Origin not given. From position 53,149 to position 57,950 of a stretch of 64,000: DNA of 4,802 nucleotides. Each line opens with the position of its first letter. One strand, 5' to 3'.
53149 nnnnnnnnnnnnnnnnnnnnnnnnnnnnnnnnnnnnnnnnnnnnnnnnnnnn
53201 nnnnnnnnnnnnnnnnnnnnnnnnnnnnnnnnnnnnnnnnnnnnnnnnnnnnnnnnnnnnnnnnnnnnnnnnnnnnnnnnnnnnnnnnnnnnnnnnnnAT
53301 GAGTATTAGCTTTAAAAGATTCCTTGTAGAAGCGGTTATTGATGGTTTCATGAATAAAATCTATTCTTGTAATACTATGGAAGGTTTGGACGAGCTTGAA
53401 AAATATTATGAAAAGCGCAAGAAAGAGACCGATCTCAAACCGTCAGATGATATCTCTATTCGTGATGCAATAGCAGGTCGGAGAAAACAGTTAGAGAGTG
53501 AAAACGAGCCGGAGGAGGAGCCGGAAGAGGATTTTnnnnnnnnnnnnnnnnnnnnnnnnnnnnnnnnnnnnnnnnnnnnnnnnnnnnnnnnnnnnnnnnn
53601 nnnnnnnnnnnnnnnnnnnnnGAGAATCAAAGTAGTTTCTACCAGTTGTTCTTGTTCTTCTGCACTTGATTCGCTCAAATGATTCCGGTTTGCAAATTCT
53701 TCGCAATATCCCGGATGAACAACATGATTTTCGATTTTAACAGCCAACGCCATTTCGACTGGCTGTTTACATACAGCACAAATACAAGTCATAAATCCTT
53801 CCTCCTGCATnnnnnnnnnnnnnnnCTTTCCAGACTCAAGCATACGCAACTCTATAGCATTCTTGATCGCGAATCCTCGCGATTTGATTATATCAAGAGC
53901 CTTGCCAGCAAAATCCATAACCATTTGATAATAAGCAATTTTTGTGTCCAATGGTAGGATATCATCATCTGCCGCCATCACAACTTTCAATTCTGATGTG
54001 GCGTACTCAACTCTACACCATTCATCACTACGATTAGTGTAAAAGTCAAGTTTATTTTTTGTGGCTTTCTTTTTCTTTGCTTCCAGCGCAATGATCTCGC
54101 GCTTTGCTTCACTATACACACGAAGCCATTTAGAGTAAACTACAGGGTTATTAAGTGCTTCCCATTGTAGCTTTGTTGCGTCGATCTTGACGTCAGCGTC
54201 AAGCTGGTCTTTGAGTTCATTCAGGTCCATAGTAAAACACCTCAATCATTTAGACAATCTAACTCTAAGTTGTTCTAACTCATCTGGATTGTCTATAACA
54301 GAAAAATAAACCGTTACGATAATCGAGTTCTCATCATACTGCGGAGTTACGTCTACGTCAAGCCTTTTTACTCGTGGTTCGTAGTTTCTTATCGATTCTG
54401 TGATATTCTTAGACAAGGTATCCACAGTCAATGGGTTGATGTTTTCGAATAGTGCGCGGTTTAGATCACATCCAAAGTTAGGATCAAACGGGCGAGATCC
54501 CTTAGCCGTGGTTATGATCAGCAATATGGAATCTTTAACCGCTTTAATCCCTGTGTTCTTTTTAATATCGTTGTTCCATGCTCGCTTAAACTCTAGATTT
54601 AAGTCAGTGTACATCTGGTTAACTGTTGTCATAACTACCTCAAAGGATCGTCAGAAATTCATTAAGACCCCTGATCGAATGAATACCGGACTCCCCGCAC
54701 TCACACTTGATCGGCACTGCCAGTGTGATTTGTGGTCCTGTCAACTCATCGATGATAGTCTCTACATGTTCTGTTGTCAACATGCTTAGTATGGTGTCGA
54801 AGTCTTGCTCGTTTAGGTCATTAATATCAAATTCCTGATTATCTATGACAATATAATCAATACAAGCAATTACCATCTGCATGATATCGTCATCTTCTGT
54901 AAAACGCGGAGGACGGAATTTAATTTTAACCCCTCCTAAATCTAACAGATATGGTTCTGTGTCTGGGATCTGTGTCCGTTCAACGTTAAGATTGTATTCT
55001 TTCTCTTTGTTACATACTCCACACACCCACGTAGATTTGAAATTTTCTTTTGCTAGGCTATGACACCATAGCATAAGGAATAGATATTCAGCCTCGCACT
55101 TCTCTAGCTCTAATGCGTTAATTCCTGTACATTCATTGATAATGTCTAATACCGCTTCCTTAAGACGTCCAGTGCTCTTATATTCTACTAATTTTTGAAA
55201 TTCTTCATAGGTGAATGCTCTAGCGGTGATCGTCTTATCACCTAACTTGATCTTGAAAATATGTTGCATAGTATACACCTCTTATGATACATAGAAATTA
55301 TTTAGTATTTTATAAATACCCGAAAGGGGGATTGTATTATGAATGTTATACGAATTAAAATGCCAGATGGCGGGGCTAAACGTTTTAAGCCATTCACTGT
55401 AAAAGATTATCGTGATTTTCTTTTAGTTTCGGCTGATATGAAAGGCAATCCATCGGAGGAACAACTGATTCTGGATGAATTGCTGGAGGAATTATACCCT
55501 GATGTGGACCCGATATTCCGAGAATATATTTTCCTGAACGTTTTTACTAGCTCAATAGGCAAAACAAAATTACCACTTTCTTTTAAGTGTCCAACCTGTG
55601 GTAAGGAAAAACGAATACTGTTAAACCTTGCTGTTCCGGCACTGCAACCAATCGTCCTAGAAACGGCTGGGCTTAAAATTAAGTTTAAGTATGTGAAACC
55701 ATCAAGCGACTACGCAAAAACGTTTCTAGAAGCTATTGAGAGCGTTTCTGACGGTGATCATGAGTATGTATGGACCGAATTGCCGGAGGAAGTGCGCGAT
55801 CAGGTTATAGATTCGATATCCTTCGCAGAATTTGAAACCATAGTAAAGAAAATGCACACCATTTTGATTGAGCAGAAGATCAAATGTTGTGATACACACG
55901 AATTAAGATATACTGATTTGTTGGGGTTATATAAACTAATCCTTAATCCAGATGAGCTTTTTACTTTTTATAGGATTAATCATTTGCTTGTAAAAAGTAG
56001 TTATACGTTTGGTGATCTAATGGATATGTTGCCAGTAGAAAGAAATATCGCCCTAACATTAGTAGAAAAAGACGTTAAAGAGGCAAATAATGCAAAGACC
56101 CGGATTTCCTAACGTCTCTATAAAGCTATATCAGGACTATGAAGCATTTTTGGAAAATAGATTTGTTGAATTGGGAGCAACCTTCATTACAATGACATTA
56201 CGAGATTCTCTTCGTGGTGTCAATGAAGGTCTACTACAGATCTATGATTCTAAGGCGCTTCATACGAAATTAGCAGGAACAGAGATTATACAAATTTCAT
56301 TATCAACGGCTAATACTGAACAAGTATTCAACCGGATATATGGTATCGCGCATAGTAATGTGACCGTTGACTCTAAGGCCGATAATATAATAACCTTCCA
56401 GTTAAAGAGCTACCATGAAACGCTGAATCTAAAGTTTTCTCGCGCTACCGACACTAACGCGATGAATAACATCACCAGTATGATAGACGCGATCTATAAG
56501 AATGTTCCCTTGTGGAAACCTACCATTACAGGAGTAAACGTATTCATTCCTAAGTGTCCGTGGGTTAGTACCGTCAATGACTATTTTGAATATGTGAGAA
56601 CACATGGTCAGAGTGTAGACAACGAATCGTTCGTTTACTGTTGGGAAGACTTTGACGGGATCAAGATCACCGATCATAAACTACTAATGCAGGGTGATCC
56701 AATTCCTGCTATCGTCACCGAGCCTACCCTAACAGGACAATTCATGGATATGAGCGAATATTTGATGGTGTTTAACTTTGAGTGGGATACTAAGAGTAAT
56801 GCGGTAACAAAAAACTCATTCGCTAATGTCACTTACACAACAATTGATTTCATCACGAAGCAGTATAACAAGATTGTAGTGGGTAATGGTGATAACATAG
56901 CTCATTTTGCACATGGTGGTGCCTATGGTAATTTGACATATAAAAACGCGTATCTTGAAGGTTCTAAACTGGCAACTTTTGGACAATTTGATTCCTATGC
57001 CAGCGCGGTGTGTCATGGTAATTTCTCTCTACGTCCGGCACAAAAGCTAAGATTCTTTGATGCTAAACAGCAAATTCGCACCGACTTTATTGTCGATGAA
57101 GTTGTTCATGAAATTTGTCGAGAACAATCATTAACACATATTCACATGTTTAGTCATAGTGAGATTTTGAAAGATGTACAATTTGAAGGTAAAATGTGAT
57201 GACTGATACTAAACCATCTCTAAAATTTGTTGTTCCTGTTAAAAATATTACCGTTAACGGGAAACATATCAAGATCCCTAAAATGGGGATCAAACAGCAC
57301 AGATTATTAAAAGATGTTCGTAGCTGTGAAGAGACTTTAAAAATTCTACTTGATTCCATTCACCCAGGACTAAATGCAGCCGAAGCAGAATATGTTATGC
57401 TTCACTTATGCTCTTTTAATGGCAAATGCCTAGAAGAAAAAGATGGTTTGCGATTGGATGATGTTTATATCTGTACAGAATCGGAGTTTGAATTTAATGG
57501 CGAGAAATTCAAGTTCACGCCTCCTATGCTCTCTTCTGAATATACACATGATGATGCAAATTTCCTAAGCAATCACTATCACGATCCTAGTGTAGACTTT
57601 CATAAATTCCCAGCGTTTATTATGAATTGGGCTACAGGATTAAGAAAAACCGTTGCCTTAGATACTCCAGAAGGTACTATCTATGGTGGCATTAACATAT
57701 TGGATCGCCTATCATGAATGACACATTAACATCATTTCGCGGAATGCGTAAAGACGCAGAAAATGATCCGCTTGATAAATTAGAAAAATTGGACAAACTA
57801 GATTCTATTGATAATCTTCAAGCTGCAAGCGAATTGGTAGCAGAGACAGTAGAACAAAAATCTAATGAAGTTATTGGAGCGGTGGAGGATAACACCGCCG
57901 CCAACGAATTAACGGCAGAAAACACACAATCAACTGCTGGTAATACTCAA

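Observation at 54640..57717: Baseplate hub proteins gp26, gp51 and gp28 share a local Cys-pair / KIKF motif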

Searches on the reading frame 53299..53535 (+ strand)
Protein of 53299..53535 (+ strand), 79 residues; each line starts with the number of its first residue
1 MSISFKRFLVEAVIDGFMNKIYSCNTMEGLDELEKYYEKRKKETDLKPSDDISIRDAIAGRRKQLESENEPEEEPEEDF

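Call 103: search_protein_families(library=pfam, proteins=[window:53299-53535:+], max_evalue=0.01)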
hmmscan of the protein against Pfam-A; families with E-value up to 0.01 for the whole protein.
window:53299-53535:+ (79 aa): 1 family
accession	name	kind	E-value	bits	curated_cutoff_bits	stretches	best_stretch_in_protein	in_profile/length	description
PF11637.13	UvsW-1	-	5.8e-22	78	25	1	21-74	1-56/56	UvsW.1 domain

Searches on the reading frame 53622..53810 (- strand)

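Call 103: search_protein_families(library=pfam, proteins=[window:53622-53810:-], max_evalue=0.01)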
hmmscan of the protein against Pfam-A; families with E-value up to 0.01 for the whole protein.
window:53622-53810:- (63 aa): 1 family
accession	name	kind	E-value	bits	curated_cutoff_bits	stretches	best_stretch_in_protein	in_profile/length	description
PF10886.13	DUF2685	-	5.1e-12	46.2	25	1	10-62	3-54/55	Protein of unknown function (DUF2685)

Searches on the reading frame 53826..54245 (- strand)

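Call 103: search_protein_families(library=pfam, proteins=[window:53826-54245:-], max_evalue=0.01)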
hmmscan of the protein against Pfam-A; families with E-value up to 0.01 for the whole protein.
window:53826-54245:- (140 aa): 2 families
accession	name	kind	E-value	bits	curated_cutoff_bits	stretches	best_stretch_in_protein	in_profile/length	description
PF11056.14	UvsY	-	9.7e-51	172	22.8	1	14-140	1-128/128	Recombination, repair and ssDNA binding protein UvsY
PF21608.2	V-cyclin_C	-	0.003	18.4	27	0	31-85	26-80/97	V-cyclin, C-terminal domain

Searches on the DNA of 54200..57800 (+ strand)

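Call 8: search_dna_similar(query=window:54200-57800:+, collection=phages, mode=near, max_rows=15)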
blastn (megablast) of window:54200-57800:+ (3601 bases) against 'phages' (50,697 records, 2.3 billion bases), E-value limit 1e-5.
Records with a match: 59; places in all: 61; records where one place covers at least 80% of the query: 57.
Best place of each record, by identity: 95-99% 3; 60-80% 56.
By first word of the organism name: Escherichia 48; Enterobacteria 5; Shigella 3; Krischvirus 2; Phage 1.
By host as written in the record: Escherichia coli 19; - 10; Escherichia coli str. K-12 substr. MG1655 6; Escherichia coli B 4; Escherichia coli K12 2; Escherichia coli O157:H7 2; Escherichia coli K-12 (F+) 2; Escherichia coli K-12 MG1655 2; and 11 more.
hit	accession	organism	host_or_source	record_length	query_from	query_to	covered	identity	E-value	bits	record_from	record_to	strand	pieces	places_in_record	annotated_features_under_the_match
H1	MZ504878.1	Enterobacteria phage Whisky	-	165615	1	3601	100%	97.6%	0e+0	6163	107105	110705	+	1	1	baseplate central spike complex protein | hypothetical protein (x3) | baseplate hub assembly protein | baseplate wedge protein | uvsY: recombination protein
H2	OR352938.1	Escherichia phage AV108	Escherichia coli ESBL091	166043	1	3601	100%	97.3%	0e+0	6119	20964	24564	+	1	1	baseplate hub subunit (x3) | baseplate assembly chaperone | baseplate hub | baseplate wedge subunit | single-stranded DNA-binding protein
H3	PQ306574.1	Escherichia phage vB_EcoM_PTE-Eco09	Escherichia coli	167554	1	3600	100%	97.0%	0e+0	6047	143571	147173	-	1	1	baseplate hub subunit (x3) | baseplate assembly chaperone | hypothetical protein | baseplate wedge subunit | single stranded DNA-binding protein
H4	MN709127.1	Escherichia phage Ec_Makalu_002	Escherichia coli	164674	45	3600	99%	74.6%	0e+0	1491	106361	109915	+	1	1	baseplate central spike complex protein | baseplate hub assembly protein (x2) | baseplate hub distal subunit | baseplate wedge protein | baseplate hub subunit, tail length determinator | and 1 other names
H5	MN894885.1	Escherichia phage Ec_Makalu_001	Escherichia coli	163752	45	3600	99%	74.6%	0e+0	1491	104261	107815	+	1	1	baseplate central spike complex protein | baseplate hub assembly protein (x3) | baseplate wedge protein | baseplate hub subunit, tail length determinator | ribosome_binding_site (x6)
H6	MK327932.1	Escherichia phage vB_EcoM_G2248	Escherichia coli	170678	69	3600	98%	74.8%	0e+0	1519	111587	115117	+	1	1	putative baseplate hub subunit | putative baseplate hub assembly protein (x2) | putative baseplate hub distal subunit | putative baseplate wedge subunit | hypothetical protein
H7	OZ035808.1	Krischvirus RB49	-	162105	69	3600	98%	74.8%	0e+0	1519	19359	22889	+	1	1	record has no annotation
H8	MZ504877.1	Enterobacteria phage Cognac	-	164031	69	3600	98%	74.7%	0e+0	1507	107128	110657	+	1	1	baseplate central spike complex protein | hypothetical protein (x3) | baseplate hub assembly protein | baseplate wedge protein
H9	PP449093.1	Escherichia coli phage phiS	Escherichia coli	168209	69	3600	98%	74.7%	0e+0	1507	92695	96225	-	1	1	baseplate hub subunit (x2) | baseplate hub assembly protein | baseplate hub distal subunit | baseplate wedge subunit | baseplate hub subunit and tail length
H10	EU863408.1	Escherichia phage JSE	Escherichia coli K12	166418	69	3600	98%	74.7%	0e+0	1509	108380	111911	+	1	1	gp51 baseplate hub assembly catalyst | gp27 baseplate hub subunit (x2) | baseplate hub subunit | gp28 baseplate hub distal subunit | baseplate wedge subunit | and 1 other names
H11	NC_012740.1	Escherichia phage JSE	Escherichia coli K12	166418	69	3600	98%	74.7%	0e+0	1509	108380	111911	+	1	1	51: baseplate hub assembly protein | baseplate hub (x3) | baseplate hub distal subunit | 25: baseplate wedge subunit | baseplate hub subunit and tail length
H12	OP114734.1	Escherichia phage vB_ESM-pEJ01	Escherichia coli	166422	69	3600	98%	74.7%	0e+0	1502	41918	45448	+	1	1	baseplate (x5) | tail protein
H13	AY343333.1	Escherichia phage RB49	-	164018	69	3600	98%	74.7%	0e+0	1496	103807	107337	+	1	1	27: gp27 baseplate hub subunit | 51: gp51 baseplate hub assembly catalyst | 26: baseplate hub subunit | 28: gp28 baseplate hub distal subunit | 25: baseplate wedge subunit | and 1 other names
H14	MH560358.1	Escherichia virus KFS-EC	Escherichia coli O157:H7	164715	69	3600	98%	74.7%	0e+0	1496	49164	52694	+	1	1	baseplate central spike complex protein | hypothetical protein (x3) | baseplate hub assembly protein | baseplate wedge protein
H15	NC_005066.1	Escherichia phage RB49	Escherichia coli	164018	69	3600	98%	74.7%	0e+0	1496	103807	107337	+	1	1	27: baseplate hub | 51: baseplate hub assembly protein | baseplate hub | baseplate hub distal subunit | 25: baseplate wedge subunit | and 1 other names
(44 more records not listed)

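Call 17: get_annotated_region(hit=H13, flank=1000)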
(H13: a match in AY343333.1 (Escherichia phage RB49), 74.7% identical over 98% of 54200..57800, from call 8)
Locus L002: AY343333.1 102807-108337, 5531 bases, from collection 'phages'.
description: Enterobacteria phage RB49, complete genome.
organism: Escherichia phage RB49 (NCBI taxid 50948)
taxonomy: Viruses; Duplodnaviria; Heunggongvirae; Uroviricota; Caudoviricetes; Straboviridae; Krischvirus; Krischvirus RB49
host: -; source: -; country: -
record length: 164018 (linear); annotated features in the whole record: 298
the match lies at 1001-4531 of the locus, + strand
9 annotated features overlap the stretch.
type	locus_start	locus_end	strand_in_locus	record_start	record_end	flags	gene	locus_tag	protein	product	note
CDS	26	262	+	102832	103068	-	uvsW.1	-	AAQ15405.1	UvsW.1 conserved hypothetical protein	-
CDS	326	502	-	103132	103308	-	uvsY.-2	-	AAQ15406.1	UvsY.-2 conserved hypothetical protein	-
CDS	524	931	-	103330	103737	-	uvsY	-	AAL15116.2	UvsY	recombination protein; facilitates UvsX and inhibitor of EndoVII; recombination, repair and ssDNA binding protein; ...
CDS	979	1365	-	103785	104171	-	25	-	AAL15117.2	baseplate wedge subunit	-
CDS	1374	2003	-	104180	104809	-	26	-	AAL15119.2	baseplate hub subunit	-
CDS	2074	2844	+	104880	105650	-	51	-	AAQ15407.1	gp51 baseplate hub assembly catalyst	-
CDS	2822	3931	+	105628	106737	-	27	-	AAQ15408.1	gp27 baseplate hub subunit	-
CDS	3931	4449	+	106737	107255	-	28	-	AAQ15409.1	gp28 baseplate hub distal subunit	-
CDS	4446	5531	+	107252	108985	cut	29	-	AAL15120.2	tail length regulator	baseplate hub subunit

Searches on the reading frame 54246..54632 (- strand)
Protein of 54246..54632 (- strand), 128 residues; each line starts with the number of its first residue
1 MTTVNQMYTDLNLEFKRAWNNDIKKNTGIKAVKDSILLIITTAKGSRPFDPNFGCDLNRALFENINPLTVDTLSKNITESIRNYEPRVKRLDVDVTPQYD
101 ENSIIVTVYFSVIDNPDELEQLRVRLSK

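Call 3: search_protein_families(library=pfam, proteins=[window:54246-54632:-], max_evalue=1)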
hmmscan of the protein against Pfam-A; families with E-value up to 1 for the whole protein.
window:54246-54632:- (128 aa): 3 families
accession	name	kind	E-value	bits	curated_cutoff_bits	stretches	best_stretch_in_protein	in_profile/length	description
PF04965.19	GPW_gp25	-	4.1e-17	62.2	27.2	1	30-116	5-95/96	Baseplate wedge protein gp25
PF10934.14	Sheath_initiator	-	0.0035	17.8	32.9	1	14-103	9-97/104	Contractile injection system sheath initiator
PF15465.11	DUF4634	-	0.15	12.7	27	1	94-122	38-66/131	Domain of unknown function (DUF4634)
